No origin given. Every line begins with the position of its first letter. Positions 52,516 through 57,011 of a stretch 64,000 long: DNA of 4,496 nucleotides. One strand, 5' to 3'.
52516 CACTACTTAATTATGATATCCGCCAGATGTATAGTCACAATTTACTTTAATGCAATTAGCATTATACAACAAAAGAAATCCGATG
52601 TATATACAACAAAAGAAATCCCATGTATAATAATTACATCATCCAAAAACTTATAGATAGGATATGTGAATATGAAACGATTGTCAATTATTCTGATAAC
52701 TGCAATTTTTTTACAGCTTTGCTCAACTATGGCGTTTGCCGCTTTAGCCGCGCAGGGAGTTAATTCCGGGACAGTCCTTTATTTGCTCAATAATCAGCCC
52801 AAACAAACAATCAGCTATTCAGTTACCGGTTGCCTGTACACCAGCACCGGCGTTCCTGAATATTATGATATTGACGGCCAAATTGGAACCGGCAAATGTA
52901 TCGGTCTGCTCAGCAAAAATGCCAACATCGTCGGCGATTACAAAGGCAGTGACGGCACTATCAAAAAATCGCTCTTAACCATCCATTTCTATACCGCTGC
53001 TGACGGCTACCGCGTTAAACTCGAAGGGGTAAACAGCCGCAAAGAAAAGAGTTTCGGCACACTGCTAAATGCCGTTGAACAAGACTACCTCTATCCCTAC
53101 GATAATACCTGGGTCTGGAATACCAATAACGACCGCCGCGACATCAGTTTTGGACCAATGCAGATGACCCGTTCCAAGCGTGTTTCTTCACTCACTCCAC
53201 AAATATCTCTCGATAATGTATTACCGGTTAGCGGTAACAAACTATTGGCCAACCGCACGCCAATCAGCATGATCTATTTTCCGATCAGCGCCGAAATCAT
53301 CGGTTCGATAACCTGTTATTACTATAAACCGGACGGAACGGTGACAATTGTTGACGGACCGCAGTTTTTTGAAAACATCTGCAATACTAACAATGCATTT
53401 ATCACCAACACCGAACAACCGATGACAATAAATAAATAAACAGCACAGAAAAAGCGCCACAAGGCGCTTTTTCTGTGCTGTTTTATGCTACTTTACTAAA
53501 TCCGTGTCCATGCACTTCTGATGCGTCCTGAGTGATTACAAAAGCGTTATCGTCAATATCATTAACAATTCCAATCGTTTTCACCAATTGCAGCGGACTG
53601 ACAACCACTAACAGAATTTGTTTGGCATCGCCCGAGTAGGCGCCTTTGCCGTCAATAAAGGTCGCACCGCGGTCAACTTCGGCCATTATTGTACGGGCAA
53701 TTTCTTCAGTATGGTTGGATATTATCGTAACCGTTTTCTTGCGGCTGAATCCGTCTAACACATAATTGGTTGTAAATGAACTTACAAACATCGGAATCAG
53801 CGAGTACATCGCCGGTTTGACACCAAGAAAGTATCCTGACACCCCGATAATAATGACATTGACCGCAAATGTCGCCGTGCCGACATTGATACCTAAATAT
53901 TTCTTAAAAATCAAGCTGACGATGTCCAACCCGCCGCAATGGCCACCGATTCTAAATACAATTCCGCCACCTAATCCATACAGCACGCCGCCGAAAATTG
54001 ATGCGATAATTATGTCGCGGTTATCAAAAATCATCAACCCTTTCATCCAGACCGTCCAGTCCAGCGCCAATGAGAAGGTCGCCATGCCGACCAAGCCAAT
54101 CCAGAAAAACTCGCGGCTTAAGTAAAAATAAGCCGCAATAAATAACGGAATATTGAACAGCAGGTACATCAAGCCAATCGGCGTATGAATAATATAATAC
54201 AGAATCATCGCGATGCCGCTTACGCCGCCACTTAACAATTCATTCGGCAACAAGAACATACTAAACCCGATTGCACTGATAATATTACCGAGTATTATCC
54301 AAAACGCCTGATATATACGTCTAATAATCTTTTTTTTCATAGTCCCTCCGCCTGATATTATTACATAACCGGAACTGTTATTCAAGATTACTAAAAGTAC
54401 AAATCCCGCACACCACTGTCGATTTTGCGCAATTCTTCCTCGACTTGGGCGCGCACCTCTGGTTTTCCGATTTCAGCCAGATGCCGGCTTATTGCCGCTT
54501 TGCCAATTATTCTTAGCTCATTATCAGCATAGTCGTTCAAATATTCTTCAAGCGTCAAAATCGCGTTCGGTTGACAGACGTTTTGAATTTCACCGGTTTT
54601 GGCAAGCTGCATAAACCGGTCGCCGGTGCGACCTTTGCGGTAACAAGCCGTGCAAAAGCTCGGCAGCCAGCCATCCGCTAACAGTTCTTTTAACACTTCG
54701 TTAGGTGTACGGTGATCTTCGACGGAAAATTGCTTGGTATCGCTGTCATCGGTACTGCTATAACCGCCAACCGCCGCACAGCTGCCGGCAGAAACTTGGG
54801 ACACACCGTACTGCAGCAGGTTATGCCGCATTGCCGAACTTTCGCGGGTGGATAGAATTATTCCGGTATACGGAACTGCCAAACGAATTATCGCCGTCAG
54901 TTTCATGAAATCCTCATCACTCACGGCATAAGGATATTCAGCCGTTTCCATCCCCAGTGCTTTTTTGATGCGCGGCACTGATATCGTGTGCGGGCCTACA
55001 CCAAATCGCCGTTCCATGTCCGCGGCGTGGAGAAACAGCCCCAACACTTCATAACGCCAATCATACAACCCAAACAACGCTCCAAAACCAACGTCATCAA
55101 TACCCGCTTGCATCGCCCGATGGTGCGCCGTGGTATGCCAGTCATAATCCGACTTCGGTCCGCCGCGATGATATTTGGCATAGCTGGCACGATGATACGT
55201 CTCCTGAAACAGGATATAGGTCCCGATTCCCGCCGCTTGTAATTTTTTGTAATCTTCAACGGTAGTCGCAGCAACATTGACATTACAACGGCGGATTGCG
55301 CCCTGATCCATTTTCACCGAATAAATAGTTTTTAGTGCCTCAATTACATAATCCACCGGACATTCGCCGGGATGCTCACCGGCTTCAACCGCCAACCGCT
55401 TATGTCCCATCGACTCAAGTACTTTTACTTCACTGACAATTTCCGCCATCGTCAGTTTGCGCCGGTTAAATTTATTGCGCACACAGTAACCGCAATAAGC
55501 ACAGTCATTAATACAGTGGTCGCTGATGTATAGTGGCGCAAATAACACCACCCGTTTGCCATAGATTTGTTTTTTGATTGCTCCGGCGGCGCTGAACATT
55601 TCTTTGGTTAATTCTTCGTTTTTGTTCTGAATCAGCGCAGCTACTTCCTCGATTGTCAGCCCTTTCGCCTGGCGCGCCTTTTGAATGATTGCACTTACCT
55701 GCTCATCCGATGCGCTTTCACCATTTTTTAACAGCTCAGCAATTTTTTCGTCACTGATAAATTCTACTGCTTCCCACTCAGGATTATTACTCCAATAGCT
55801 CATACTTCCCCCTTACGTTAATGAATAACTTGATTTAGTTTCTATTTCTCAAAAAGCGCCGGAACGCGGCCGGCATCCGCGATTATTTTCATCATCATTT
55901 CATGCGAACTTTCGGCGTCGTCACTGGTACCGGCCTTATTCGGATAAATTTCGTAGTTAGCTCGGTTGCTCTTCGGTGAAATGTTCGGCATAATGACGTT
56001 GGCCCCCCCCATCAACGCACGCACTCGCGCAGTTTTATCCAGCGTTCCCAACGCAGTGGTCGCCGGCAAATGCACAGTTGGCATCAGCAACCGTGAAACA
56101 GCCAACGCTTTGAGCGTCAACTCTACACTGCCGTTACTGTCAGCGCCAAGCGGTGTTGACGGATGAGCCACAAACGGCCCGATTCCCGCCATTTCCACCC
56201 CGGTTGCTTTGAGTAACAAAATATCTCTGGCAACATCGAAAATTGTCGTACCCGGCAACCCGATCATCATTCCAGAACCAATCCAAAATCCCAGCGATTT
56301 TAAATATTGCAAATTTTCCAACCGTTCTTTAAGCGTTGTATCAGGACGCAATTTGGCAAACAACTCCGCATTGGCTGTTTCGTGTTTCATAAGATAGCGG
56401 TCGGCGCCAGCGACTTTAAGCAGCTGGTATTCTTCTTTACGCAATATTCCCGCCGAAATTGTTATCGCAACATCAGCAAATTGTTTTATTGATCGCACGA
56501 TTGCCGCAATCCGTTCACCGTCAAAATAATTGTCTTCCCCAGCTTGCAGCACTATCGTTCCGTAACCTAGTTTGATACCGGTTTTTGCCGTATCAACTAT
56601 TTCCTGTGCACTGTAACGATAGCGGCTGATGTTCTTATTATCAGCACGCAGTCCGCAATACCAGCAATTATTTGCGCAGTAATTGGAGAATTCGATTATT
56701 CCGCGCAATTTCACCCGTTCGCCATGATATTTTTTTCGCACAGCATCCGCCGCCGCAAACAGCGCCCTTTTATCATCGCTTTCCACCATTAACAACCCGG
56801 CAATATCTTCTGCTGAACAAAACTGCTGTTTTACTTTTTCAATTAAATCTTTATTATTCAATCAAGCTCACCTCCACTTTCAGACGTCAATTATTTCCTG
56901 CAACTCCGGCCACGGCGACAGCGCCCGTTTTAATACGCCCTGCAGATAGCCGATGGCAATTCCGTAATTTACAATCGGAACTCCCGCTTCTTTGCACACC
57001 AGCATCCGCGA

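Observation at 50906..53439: Tandem paralogous small outer-membrane beta-barrel proteins with a divergently transcribed secreted protein of unknown function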

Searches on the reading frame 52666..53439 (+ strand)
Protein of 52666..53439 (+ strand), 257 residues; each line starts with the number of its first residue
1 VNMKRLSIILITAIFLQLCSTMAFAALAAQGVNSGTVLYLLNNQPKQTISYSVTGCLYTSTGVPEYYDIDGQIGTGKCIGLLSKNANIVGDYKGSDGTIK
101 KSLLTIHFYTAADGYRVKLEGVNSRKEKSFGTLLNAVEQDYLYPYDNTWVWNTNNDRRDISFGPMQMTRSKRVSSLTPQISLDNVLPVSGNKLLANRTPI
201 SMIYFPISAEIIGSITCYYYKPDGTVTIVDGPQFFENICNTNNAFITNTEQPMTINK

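Call 3: search_protein_families(library=pfam, proteins=[window:52666-53439:+], max_evalue=10)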
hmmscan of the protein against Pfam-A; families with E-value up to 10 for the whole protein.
window:52666-53439:+ (257 aa): 0 families

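Call 4: search_protein_families(library=ncbifam, proteins=[window:52666-53439:+], max_evalue=10)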
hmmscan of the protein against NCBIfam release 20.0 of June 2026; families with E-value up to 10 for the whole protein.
window:52666-53439:+ (257 aa): 1 family
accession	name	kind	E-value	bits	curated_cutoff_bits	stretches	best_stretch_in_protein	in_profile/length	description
NF040942.2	hypo_ExtJ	equivalog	0.32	11.4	52.5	1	3-29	1-26/77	selenite/tellurite reduction operon protein ExtJ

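Call 9: search_solved_structures(query=window:52666-53439:+, max_evalue=10)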
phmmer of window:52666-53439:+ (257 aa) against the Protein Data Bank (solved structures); distinct sequences matched with E-value up to 10: 1.
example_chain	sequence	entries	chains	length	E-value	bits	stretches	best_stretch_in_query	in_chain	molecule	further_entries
6e88_A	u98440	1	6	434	0.4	13.6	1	139-210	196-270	Tubulin alpha-2 chain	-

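Call 11: find_homologous_proteins(query=window:52666-53439:+)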
Query window:52666-53439:+ (257 aa): 5 proteins with E <= 0.001 among 430 candidates.
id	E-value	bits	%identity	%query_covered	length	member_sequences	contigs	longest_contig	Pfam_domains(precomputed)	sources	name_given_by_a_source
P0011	1.4e-167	574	100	99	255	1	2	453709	-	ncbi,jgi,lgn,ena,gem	ncbi:MAG: hypothetical protein WCV63_01325 [Negativicutes bacterium]|jgi:hypothetical protein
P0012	8.6e-132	456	78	99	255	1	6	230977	-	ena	-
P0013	9.5e-132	456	78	99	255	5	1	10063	-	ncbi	-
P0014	1.7e-124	432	74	99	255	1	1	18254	-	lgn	-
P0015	4.4e-100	352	61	99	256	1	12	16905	-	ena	-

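Call 26: predict_structure(alignment_id=A2)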
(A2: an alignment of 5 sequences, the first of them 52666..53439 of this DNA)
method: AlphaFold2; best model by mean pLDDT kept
length: 257 residues; sequences in the alignment: 5
mean_pLDDT: 33.6   pTM: 0.32
mean pLDDT of the five models: 33.6, 33.1, 32.8, 32.0, 31.5
residues with pLDDT >= 90: 0; 70-90: 0; 50-70: 15; < 50: 242
segments of 3 or more residues with pLDDT < 50: 17-117, 119-257
pLDDT, mean of each block of 10 residues (from residue 1): 55 49 25 36 33 35 28 28 29 35 44 46 32 26 25 33 30 25 27 26 26 33 36 36 40 38
secondary structure, 60 per line:
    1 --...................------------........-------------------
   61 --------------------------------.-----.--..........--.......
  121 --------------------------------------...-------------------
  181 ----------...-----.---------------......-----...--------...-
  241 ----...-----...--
elements in order: H3-21 E34-41 E102-111 E114-120 E159-161 E215-220 E226-228 E237-239 E245-247 E253-255

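Call 49: search_solved_structures(query=A2, max_evalue=10)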
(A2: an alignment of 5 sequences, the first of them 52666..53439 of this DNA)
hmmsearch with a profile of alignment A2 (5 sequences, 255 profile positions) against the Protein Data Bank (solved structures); distinct sequences matched with E-value up to 10: 2.
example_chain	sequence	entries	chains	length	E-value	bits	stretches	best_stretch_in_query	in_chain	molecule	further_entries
2w2a_A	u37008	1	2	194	0.95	12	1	122-155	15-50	P-COUMARIC ACID DECARBOXYLASE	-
2w2f_A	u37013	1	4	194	1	11.9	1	122-155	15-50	P-COUMARIC ACID DECARBOXYLASE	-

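Call 65: find_encoding_contigs(protein=P0015, flank=8000, max_places=3)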
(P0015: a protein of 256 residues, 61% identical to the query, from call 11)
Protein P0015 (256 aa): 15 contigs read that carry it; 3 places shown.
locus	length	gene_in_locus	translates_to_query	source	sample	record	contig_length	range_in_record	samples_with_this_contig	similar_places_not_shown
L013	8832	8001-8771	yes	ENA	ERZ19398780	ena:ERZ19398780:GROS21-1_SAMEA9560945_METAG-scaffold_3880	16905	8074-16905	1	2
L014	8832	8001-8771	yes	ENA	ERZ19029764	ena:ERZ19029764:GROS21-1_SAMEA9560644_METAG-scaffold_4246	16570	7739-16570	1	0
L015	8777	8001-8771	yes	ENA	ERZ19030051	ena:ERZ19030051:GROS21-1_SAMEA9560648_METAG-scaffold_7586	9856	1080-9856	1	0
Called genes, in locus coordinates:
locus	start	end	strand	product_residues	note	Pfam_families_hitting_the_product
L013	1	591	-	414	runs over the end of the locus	PF02812:ELFV_dehydrog_N, PF00208:ELFV_dehydrog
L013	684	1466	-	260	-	PF02698:DUF218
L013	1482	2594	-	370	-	PF01408:GFO_IDH_MocA, PF02894:GFO_IDH_MocA_C (weak), PF22725:GFO_IDH_MocA_C3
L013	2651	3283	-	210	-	-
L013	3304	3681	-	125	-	PF00874:PRD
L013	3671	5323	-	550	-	PF01546:Peptidase_M20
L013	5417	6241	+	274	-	PF00756:Esterase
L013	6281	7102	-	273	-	-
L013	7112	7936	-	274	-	-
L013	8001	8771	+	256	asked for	-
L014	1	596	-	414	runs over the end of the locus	PF02812:ELFV_dehydrog_N, PF00208:ELFV_dehydrog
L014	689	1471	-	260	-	PF02698:DUF218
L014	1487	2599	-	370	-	PF01408:GFO_IDH_MocA, PF02894:GFO_IDH_MocA_C (weak), PF22725:GFO_IDH_MocA_C3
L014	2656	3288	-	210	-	-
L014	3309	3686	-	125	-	PF00874:PRD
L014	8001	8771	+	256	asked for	-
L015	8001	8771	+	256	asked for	-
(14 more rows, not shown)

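Call 74: search_protein_families(library=phrogs, proteins=[window:52666-53439:+], max_evalue=1)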
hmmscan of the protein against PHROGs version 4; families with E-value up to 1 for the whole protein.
window:52666-53439:+ (257 aa): 0 families

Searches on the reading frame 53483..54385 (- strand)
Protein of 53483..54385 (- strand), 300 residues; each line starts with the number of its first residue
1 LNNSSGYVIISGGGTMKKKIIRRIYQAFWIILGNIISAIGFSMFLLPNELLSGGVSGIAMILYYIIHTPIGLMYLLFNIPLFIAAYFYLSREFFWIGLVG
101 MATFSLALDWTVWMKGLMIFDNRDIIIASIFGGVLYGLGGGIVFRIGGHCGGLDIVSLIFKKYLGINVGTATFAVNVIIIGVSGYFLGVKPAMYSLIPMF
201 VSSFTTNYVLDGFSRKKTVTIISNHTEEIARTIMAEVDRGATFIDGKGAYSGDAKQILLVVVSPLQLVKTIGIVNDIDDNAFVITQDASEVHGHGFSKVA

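Call 75: search_protein_families(library=pfam, proteins=[window:53483-54385:-], max_evalue=0.001)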
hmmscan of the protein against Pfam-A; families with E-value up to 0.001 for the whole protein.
window:53483-54385:- (300 aa): 2 families
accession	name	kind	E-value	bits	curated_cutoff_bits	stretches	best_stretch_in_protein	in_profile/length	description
PF02588.21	YitT_membrane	-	3.8e-59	200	24.3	1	27-234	2-205/205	Uncharacterised 5xTM membrane BCR, YitT family COG1284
PF10035.14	DUF2179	-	5.4e-19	68.2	22.8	1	239-293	1-55/55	Uncharacterized protein conserved in bacteria (DUF2179)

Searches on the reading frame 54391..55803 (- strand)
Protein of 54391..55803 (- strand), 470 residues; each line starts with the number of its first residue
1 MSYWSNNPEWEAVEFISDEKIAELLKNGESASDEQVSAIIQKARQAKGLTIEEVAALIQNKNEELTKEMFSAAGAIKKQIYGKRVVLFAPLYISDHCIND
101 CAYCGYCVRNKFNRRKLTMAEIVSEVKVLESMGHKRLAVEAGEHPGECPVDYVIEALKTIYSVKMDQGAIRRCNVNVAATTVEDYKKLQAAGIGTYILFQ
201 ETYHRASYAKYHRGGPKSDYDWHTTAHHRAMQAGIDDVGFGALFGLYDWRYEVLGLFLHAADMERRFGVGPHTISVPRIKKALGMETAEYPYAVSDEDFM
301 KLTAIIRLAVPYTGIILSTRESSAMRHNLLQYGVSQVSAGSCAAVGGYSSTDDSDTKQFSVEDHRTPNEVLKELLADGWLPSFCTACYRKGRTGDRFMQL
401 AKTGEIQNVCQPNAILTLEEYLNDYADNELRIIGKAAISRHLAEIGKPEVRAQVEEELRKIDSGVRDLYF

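Call 75: search_protein_families(library=pfam, proteins=[window:54391-55803:-], max_evalue=0.001)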
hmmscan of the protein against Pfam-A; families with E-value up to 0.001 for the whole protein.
window:54391-55803:- (470 aa): 2 families
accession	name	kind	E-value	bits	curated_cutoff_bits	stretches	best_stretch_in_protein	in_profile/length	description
PF06968.18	BATS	-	1.5e-16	60.7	22.2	1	275-378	1-86/88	Biotin and Thiamin Synthesis associated domain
PF04055.27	Radical_SAM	-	2.7e-09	37.8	29.5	1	92-241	2-147/166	Radical SAM superfamily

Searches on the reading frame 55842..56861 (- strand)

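Call 75: search_protein_families(library=pfam, proteins=[window:55842-56861:-], max_evalue=0.001)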
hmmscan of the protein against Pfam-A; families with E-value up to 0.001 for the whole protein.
window:55842-56861:- (339 aa): 1 family
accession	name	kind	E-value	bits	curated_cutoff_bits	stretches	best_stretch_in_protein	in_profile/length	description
PF04055.27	Radical_SAM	-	1e-22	81.5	29.5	1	56-213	1-162/166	Radical SAM superfamily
